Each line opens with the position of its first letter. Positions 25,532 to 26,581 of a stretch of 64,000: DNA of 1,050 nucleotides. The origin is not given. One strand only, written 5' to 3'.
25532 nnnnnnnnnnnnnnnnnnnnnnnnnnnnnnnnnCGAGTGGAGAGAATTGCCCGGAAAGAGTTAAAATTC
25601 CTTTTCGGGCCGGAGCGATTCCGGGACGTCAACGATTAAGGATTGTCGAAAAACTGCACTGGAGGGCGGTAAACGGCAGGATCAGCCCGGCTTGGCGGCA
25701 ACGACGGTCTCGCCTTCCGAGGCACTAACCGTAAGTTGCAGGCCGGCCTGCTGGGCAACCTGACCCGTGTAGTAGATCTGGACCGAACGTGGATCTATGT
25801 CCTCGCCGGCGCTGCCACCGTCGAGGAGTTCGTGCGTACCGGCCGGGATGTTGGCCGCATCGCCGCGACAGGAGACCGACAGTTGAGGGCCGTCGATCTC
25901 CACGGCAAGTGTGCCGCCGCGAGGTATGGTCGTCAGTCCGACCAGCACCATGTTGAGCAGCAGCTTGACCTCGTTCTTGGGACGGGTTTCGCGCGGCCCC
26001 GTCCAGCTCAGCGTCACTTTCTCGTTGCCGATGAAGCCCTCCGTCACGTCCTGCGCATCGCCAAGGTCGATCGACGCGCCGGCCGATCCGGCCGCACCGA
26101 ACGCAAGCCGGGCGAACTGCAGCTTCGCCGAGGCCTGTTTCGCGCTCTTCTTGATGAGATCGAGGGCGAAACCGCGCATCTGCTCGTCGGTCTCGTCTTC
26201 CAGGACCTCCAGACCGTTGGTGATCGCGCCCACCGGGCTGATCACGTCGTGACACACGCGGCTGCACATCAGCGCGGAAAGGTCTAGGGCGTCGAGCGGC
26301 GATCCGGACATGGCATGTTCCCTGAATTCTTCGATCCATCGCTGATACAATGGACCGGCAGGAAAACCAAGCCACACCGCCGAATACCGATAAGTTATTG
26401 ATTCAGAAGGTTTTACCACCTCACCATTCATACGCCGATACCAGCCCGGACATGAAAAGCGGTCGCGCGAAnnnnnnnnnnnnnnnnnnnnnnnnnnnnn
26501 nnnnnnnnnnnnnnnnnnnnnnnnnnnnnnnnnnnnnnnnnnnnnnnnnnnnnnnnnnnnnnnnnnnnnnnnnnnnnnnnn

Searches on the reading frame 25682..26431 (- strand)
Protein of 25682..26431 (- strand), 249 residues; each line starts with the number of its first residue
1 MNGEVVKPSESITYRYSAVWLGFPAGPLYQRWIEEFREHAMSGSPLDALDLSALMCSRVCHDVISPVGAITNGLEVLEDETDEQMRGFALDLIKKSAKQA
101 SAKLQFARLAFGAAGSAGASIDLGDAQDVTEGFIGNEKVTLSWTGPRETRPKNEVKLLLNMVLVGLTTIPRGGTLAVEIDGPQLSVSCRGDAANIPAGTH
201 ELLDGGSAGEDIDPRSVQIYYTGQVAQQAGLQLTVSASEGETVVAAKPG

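Call 3: search_protein_families(library=pfam, proteins=[window:25682-26431:-])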
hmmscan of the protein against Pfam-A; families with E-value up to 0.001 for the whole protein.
window:25682-26431:- (249 aa): 1 family
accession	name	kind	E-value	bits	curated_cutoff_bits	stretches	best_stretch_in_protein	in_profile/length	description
PF10090.15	HPTransfase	-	1.5e-33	115.6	22.9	1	124-240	2-122/123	Histidine phosphotransferase C-terminal domain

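Call 6: find_homologous_proteins(query=window:25682-26311:-)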
Query window:25682-26311:- (209 aa): 8000 proteins with E <= 0.001 among 8000 candidates; the best 120 are listed.
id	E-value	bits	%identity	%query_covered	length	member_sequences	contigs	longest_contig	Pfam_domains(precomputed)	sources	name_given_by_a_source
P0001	5.6e-129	446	100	100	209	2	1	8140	PF10090.16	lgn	-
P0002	7.7e-123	426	95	100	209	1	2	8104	PF10090.16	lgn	-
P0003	1.0e-97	344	79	99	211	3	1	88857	PF10090.16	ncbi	-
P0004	4.5e-92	325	76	92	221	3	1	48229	PF10090.16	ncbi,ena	-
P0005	8.6e-92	324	72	100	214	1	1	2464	PF10090.16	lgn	-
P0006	1.2e-91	324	73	100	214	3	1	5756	PF10090.16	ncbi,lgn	-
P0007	1.1e-90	321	74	92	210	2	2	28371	PF10090.16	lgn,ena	-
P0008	1.2e-90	320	73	100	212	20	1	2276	PF10090.16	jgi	jgi:histidine phosphotransferase ChpT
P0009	7.1e-89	315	72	93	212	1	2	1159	PF10090.16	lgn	-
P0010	1.0e-72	262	61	98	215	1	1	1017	PF10090.16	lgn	-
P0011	2.1e-71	258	62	90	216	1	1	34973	PF10090.16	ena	-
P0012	9.8e-71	256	-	-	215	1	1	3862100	PF10090.16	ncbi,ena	-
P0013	1.4e-70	255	60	91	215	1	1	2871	PF10090.16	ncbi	-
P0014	4.8e-70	253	61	91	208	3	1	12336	PF10090.16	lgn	-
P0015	6.8e-70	253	60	90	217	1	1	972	PF10090.16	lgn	-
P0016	7.7e-70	253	62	90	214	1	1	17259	PF10090.16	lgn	-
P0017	1.2e-69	252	60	91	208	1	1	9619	PF10090.16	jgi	-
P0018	1.7e-69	252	63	90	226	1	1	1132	PF10090.16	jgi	jgi:histidine phosphotransferase ChpT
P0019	2.2e-69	251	57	96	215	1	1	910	PF10090.16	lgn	-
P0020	2.4e-69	251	58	91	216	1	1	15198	PF10090.16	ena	-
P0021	2.5e-69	251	-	-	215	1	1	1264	PF10090.16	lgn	-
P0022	3.7e-69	250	-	-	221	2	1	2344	PF10090.16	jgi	jgi:histidine phosphotransferase ChpT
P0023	5.1e-69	250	59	92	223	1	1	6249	PF10090.16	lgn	-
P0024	5.2e-69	250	-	-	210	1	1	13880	PF10090.16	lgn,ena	-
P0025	7.0e-69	250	59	92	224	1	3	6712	PF10090.16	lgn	-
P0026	8.1e-69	249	62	85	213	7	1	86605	PF10090.16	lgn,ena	-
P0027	8.1e-69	249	59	92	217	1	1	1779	PF10090.16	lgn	-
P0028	1.1e-68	249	59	91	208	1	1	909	PF10090.16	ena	-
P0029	1.1e-68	249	61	94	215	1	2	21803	PF10090.16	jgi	jgi:histidine phosphotransferase ChpT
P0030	1.2e-68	249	-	-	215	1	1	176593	PF10090.16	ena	-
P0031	1.3e-68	249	60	90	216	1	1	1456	PF10090.16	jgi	jgi:histidine phosphotransferase ChpT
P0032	1.3e-68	249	58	90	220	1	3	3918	PF10090.16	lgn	-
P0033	1.4e-68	249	59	92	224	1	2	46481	PF10090.16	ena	-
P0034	1.8e-68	248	59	91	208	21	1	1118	PF10090.16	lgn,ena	-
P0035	1.9e-68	248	59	92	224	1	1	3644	PF10090.16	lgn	-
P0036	2.0e-68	248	59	92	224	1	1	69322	PF10090.16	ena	-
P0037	2.0e-68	248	60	90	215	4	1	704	PF10090.16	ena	-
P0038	2.0e-68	248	59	92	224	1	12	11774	PF10090.16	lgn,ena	-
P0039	2.0e-68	248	59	92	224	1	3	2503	PF10090.16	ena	-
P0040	2.1e-68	248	59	92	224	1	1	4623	PF10090.16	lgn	-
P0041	2.2e-68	248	59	92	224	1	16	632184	PF10090.16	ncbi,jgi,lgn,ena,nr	ncbi:histidine phosphotransferase [Rhizobiales bacterium TNE-4]|nr:histidine phosphotransferase [Rhi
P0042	2.3e-68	248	-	-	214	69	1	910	PF10090.16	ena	-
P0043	2.4e-68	248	-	-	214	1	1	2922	PF10090.16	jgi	jgi:histidine phosphotransferase ChpT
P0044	2.5e-68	248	-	-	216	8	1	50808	PF10090.16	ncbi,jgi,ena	jgi:histidine phosphotransferase ChpT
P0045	2.5e-68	248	60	93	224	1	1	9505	PF10090.16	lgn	-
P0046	2.7e-68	248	-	-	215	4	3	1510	PF10090.16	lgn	-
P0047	3.0e-68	247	60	91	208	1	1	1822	PF10090.16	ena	-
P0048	3.4e-68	247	-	-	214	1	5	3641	PF10090.16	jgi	jgi:histidine phosphotransferase ChpT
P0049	3.5e-68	247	59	92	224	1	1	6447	PF10090.16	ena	-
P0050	3.6e-68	247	-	-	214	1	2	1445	PF10090.16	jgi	jgi:histidine phosphotransferase ChpT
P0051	3.6e-68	247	-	-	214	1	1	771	PF10090.16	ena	-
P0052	3.6e-68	247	59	92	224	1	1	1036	PF10090.16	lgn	-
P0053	3.8e-68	247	59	92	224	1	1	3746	PF10090.16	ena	-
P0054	3.9e-68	247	58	93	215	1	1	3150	PF10090.16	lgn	-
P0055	3.9e-68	247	61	84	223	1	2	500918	PF10090.16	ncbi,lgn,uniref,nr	ncbi:histidine phosphotransferase ChpT [Rhodoligotrophos appendicifer]|uniref:histidine phosphotrans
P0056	4.4e-68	247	-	-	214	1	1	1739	PF10090.16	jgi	jgi:histidine phosphotransferase ChpT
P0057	4.4e-68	247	56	98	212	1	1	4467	PF10090.16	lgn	-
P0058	4.5e-68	247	58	99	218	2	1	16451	PF10090.16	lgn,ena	-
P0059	4.6e-68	247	58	90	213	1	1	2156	PF10090.16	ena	-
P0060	5.4e-68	247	59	91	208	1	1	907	PF10090.16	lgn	-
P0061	5.5e-68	247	59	92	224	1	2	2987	PF10090.16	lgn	-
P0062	5.6e-68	247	-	-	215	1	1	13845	PF10090.16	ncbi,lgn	-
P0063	6.3e-68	246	60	97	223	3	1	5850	PF10090.16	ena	-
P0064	6.4e-68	246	59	91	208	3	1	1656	PF10090.16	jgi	-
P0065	7.5e-68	246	57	92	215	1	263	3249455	PF10090.16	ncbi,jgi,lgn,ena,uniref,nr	ncbi:histidine phosphotransferase ChpT [Chelatococcus composti]|jgi:histidine phosphotransferase Chp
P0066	8.0e-68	246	60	92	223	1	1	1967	PF10090.16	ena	-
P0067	9.0e-68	246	57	92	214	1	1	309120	PF10090.16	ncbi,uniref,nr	ncbi:histidine phosphotransferase family protein [Chelatococcus sp. SYSU_G07232]|uniref:Histidine ph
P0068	9.6e-68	246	58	97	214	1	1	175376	PF10090.16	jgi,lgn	-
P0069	9.6e-68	246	60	90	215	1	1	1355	PF10090.16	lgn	-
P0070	9.9e-68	246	59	92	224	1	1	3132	PF10090.16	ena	-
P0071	1.0e-67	246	55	98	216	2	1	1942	PF10090.16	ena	-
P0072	1.1e-67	246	61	92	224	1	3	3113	PF10090.16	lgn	-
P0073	1.2e-67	246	57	92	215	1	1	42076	PF10090.16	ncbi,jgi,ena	ncbi:MAG TPA: histidine phosphotransferase family protein [Beijerinckiaceae bacterium]|jgi:histidine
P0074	1.2e-67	246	59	92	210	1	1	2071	PF10090.16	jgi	jgi:histidine phosphotransferase ChpT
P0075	1.2e-67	246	57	92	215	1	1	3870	PF10090.16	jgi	jgi:histidine phosphotransferase ChpT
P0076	1.3e-67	245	60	95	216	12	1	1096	PF10090.16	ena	-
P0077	1.3e-67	245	57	93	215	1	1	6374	PF10090.16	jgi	jgi:histidine phosphotransferase ChpT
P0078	1.4e-67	245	60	85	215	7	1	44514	PF10090.16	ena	-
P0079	1.5e-67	245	58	92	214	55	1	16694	PF10090.16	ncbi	ncbi:MAG: histidine phosphotransferase ChpT [Microvirga sp.]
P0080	1.6e-67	245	-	-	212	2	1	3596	PF10090.16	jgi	jgi:histidine phosphotransferase ChpT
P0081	1.6e-67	245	59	95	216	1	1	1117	PF10090.16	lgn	-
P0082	1.9e-67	245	58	91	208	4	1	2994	PF10090.16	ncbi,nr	ncbi:MAG: histidine phosphotransferase [Rhizobiales bacterium]|nr:histidine phosphotransferase [Hyph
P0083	1.9e-67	245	57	92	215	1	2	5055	PF10090.16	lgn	-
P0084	1.9e-67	245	60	92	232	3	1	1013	PF10090.16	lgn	-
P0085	1.9e-67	245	57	100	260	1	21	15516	PF10090.16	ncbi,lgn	-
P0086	2.1e-67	245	-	-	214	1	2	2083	PF10090.16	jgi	jgi:histidine phosphotransferase ChpT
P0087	2.3e-67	245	59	90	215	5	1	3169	PF10090.16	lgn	-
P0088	2.3e-67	245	55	92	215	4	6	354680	PF10090.16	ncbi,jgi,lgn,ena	ncbi:MAG: histidine phosphotransferase ChpT [Labrys sp. (in: a-proteobacteria)]|jgi:histidine phosph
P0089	2.4e-67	244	59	92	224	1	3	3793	PF10090.16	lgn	-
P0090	2.4e-67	244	59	92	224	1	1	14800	PF10090.16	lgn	-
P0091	2.5e-67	244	57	96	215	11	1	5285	PF10090.16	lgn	-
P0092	2.5e-67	244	57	93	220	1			PF10090.16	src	-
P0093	2.6e-67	244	-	-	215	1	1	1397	PF10090.16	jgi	jgi:histidine phosphotransferase ChpT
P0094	2.7e-67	244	57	92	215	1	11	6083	PF10090.16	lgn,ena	-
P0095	2.8e-67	244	-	-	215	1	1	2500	PF10090.16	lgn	-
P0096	2.9e-67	244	58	99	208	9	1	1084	PF10090.16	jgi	jgi:histidine phosphotransferase ChpT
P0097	3.1e-67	244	56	92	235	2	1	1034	PF10090.16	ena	-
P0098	3.1e-67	244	58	92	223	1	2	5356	PF10090.16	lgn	-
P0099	3.2e-67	244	-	-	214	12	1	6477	PF10090.16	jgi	jgi:histidine phosphotransferase ChpT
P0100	3.2e-67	244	59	92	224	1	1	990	PF10090.16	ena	-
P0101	3.2e-67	244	56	92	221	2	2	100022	PF10090.16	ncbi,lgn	-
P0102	3.3e-67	244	-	-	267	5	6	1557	PF10090.16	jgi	jgi:histidine phosphotransferase ChpT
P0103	3.4e-67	244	-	-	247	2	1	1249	PF10090.16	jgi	-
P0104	3.4e-67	244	60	90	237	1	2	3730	PF10090.16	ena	-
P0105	3.5e-67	244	60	92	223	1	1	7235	PF10090.16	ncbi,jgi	jgi:histidine phosphotransferase ChpT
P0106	3.7e-67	244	-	-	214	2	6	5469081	PF10090.16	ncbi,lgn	ncbi:histidine phosphotransferase ChpT [Labrys neptuniae]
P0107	3.7e-67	244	-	-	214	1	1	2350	PF10090.16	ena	-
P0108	3.7e-67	244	-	-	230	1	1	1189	PF10090.16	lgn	-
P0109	4.0e-67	244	-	-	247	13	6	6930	PF10090.16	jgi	jgi:histidine phosphotransferase ChpT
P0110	4.1e-67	244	-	-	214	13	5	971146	PF10090.16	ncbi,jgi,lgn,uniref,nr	ncbi:histidine phosphotransferase ChpT [Labrys portucalensis]|uniref:Histidine phosphotransferase Ch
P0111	4.1e-67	244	56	92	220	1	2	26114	PF10090.16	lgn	-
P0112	4.1e-67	244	58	92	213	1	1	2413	PF10090.16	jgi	jgi:histidine phosphotransferase ChpT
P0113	4.2e-67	244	-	-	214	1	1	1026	PF10090.16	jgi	jgi:histidine phosphotransferase ChpT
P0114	4.2e-67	244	58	91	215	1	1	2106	PF10090.16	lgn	-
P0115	4.4e-67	244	59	91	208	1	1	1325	PF10090.16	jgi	jgi:histidine phosphotransferase ChpT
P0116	4.5e-67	244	59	91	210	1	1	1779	PF10090.16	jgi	-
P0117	4.6e-67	244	61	91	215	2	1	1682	PF10090.16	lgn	-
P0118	4.8e-67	244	59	98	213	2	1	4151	PF10090.16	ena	-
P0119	4.9e-67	243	-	-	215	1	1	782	PF10090.16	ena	-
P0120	5.5e-67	243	56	90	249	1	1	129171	PF10090.16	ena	-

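Call 7: find_encoding_contigs(protein=P0003, flank=10000, max_places=3)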
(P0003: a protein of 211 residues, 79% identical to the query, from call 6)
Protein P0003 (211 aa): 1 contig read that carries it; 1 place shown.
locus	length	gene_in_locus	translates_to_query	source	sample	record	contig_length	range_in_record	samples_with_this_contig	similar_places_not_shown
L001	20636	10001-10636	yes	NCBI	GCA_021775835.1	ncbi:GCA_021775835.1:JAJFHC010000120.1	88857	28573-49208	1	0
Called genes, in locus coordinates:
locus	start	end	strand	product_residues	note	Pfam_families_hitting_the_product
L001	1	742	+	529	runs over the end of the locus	PF00389:2-Hacid_dh, PF02826:2-Hacid_dh_C, PF19304:PGDH_inter, PF01842:ACT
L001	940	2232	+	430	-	PF00709:Adenylsucc_synt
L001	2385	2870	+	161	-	PF07886:BA14K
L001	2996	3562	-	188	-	PF00578:AhpC-TSA, PF08534:Redoxin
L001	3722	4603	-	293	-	PF00140:Sigma70_r1_2, PF04542:Sigma70_r2, PF04545:Sigma70_r4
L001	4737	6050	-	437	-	PF01479:S4 (weak), PF00849:PseudoU_synth_2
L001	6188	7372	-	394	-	-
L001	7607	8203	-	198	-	PF06577:EipA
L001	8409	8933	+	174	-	PF04945:YHS (faint)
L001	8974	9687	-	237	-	PF00459:Inositol_P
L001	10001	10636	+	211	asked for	PF10090:HPTransfase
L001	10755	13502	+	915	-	PF01627:Hpt, PF02895:H-kinase_dim, PF02518:HATPase_c, PF01584:CheW, PF00072:Response_reg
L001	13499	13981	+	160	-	PF01584:CheW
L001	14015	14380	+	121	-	PF00072:Response_reg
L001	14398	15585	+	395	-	PF00072:Response_reg, PF01339:CheB_methylest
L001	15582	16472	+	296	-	PF03705:CheR_N, PF13649:Methyltransf_25 (faint), PF01739:CheR, PF08241:Methyltransf_11 (faint), PF08242:Methyltransf_12 (weak)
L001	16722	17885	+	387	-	PF25917:BSH_RND (weak), PF25973:BSH_CzcB, PF25944:Beta-barrel_RND (faint), PF25954:Beta-barrel_RND_2, PF25989:YknX_C, PF25967:RND-MFP_C (weak)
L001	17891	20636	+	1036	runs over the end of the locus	PF00873:ACR_tran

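Call 8: find_encoding_contigs(protein=P0012, flank=10000, max_places=3)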
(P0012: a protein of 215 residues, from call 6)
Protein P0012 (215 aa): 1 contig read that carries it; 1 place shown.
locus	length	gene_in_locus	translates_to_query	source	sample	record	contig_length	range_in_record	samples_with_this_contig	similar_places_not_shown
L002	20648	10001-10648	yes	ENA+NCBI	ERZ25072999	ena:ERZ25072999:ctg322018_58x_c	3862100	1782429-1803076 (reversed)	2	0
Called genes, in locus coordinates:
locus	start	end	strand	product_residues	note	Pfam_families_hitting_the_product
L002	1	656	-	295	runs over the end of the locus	PF00140:Sigma70_r1_2, PF04542:Sigma70_r2, PF21476:PF0610-like_N (faint), PF04545:Sigma70_r4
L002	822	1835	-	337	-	PF01479:S4 (weak), PF00849:PseudoU_synth_2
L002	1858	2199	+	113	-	PF20082:DUF6476 (weak)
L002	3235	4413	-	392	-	PF13356:Arm-DNA-bind_3, PF22022:Phage_int_M, PF00589:Phage_integrase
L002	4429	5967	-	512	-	PF01645:Glu_synthase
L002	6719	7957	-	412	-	PF06005:ZapB (faint), PF00261:Tropomyosin (weak)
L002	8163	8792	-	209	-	PF06577:EipA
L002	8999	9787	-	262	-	PF00459:Inositol_P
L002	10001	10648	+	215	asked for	PF10090:HPTransfase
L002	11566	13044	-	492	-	PF01935:DUF87 (weak), PF05872:HerA_C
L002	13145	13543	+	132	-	PF11075:DUF2780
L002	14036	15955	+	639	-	PF01642:MM_CoA_mutase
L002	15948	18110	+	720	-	PF01642:MM_CoA_mutase, PF02310:B12-binding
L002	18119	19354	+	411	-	PF01494:FAD_binding_3, PF08491:SE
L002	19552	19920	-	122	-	PF06155:GBBH-like_N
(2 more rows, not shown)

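Call 11: find_related_loci(query=A1, collection=genome_contigs, flank=10000)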
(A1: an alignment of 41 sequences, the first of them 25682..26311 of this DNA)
Query A1 (209 aa) in genome_contigs; peptide patterns used: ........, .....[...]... (x = any residue, [..] = any of these).
599 stretches matched a pattern (row limit reached: there are more); 593 encode a relative of the query (tblastn E <= 1e-3); the best 80 are kept; 80 distinct loci.
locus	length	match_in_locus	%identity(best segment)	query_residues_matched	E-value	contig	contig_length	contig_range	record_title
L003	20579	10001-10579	77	16-208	2e-88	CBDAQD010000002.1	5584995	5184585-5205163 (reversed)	MAG: Hyphomicrobiales bacterium isolate 9748b210-d60d-4ec4-9e47-c99c5e148e46 genome assembly, contig: contig_2, whole ge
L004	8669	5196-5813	55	2-207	2e-70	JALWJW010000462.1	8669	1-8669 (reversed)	MAG: Hyphomicrobiales bacterium isolate M17_metabat1_scaf2bin.116 M17_NODE_9648_length_8669_cov_1.985601, whole genome s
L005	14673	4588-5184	56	6-204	2e-69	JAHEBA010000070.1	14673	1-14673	MAG: Alphaproteobacteria bacterium isolate Ww126 NODE_8412_length_14673_cov_6.420080, whole genome shotgun sequence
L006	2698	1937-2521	54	6-199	2e-69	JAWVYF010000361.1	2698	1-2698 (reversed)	MAG: Anderseniella sp. isolate HN13.bin.27 k141_452923_length_2698_cov_9.4368, whole genome shotgun sequence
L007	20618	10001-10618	54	1-203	1e-67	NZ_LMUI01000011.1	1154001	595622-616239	Methylocapsa sp. S129 NODE_16_length_1153917_cov_9.680222, whole genome shotgun sequence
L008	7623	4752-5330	55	16-207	9e-67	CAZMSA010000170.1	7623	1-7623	MAG TPA_asm: uncultured Rhizobiaceae bacterium isolate SRP214966_co3_9 genome assembly, contig: NODE_17329_length_7623_c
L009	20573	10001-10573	56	16-203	9e-66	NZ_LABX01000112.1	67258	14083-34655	Methylobacterium aquaticum strain DSM 16371 contig_112, whole genome shotgun sequence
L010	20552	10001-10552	56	16-199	2e-66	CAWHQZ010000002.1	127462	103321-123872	MAG: uncultured Alphaproteobacteria bacterium isolate MFD06229.bin.1.199 genome assembly, contig: contig_12475, whole ge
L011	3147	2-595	52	6-199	5e-66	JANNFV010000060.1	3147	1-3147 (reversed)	MAG: Hyphomicrobiales bacterium isolate OTE_75_metabat_269_sub OTE_75_k141_1665166, whole genome shotgun sequence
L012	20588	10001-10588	56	3-194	1e-65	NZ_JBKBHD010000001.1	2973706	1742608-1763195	MAG: Parvibaculum sp. isolate 21H_023.bin.16 NODE_1_length_2973706_cov_41.424329, whole genome shotgun sequence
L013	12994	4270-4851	55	6-195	5e-65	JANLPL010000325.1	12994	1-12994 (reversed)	MAG: Bradyrhizobium sp. isolate OTE_38_metabat_380 OTE_38_k141_2248869, whole genome shotgun sequence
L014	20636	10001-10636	50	1-208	2e-64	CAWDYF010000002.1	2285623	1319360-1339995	MAG: uncultured Alphaproteobacteria bacterium isolate MFD05512.bin.1.212 genome assembly, contig: contig_6851, whole gen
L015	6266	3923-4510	59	9-204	1e-64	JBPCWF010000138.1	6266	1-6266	MAG: Hyphomicrobiales bacterium isolate MAG_seacave_54 S1Ck127_4807072, whole genome shotgun sequence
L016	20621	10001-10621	56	1-204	2e-64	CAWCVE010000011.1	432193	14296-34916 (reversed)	MAG: uncultured Alphaproteobacteria bacterium isolate MFD05377.bin.1.141 genome assembly, contig: contig_67667, whole ge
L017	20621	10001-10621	50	6-208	2e-64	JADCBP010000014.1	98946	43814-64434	MAG: Methylobacterium sp. isolate M34BS1SP1A30MG M34BS1_14, whole genome shotgun sequence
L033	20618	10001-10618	53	1-204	3e-63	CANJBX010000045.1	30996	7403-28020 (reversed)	MAG: Hyphomicrobiaceae bacterium isolate RH-23may17-1059 genome assembly, contig: RH-23may17-C10291, whole genome shotgu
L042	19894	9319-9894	56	6-195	6e-63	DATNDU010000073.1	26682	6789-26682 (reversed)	MAG TPA_asm: Roseiarcus sp. isolate SMAG_U11250 k141_2667422, whole genome shotgun sequence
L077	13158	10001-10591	55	16-208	6e-61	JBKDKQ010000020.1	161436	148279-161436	MAG: Labrys sp. (in: a-proteobacteria) isolate samp_2119_metabat2_259 samp_2119_219594, whole genome shotgun sequence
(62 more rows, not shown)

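Call 44: search_solved_structures(query=window:25682-26311:-, max_evalue=0.001, show_alignments=2)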
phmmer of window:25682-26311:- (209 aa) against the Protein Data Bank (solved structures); distinct sequences matched with E-value up to 0.001: 3.
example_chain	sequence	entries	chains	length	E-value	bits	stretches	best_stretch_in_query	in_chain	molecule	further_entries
4qpj_A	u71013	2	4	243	4.4e-57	196.3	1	6-205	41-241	Phosphotransferase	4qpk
4fmt_A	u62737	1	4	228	4.8e-24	88.4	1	8-206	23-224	ChpT protein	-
4fpp_A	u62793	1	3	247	6.2e-24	88.1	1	8-206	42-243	phosphotransferase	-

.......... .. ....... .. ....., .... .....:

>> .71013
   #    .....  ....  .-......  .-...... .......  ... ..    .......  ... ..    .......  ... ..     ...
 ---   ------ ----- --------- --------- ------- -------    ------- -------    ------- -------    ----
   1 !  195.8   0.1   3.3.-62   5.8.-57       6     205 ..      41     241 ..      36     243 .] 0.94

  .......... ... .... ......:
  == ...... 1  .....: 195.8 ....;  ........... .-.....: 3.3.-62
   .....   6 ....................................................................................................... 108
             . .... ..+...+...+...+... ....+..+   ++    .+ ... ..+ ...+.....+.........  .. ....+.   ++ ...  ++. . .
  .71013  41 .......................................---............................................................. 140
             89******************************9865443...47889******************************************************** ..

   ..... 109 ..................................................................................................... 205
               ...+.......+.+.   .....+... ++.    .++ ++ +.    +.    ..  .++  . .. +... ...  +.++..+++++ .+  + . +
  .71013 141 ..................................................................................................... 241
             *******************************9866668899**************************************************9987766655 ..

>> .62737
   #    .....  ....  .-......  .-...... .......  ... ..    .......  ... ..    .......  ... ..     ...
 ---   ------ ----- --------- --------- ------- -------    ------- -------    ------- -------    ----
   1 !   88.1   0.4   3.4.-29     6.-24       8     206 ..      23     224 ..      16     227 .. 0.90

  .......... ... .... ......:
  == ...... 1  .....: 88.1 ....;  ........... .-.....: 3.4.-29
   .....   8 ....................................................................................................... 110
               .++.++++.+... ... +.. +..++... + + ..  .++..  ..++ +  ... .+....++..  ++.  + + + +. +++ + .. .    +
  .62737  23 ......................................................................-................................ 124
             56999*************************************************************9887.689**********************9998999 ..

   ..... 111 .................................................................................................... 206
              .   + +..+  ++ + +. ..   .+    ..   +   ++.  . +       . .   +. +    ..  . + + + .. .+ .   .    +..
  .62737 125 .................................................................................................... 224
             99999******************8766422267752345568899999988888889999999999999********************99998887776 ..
